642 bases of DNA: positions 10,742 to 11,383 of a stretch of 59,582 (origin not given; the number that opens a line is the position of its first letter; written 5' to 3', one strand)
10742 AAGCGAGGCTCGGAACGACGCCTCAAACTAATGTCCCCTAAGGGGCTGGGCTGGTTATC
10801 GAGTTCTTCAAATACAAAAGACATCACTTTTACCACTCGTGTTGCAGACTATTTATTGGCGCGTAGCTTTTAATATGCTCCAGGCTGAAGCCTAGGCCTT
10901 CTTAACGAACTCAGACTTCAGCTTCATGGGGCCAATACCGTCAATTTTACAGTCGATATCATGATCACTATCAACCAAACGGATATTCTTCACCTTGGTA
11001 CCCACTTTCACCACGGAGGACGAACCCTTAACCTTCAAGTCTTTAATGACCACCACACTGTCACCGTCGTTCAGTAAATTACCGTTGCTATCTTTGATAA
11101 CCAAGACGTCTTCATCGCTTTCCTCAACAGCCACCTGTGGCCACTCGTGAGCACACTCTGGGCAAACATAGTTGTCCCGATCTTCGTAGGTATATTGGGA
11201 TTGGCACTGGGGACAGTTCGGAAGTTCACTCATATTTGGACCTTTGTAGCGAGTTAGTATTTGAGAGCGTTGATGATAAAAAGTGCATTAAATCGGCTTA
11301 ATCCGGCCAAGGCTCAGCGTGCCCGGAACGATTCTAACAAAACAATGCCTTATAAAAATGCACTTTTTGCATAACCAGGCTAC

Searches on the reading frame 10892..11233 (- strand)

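Call 41: search_protein_families(library=pfam, proteins=[window:10892-11233:-], max_evalue=0.01)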
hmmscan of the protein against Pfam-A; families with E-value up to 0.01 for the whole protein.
window:10892-11233:- (113 aa): 6 families
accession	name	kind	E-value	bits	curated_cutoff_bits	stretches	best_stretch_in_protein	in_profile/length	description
PF03831.20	YjdM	-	6.2e-34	116.1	23.2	1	46-113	1-69/69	PhnA domain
PF08274.17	Zn_Ribbon_YjdM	-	9.4e-16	58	30.8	1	3-32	1-30/30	PhnA Zinc-Ribbon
PF08271.17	Zn_Ribbon_TF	-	0.00019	21.3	29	1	7-38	3-36/43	TFIIB zinc-binding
PF22191.2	IBR_1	-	0.0033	17.7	27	1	6-31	5-31/47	IBR domain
PF08063.17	Zn_ribbon_PADR1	-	0.0073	16.5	25.1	0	4-31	2-29/42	PADR1 domain, zinc ribbon fold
PF12760.12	Zn_ribbon_IS1595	-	0.0077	16.6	25.4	0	5-29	19-45/46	Transposase zinc-ribbon domain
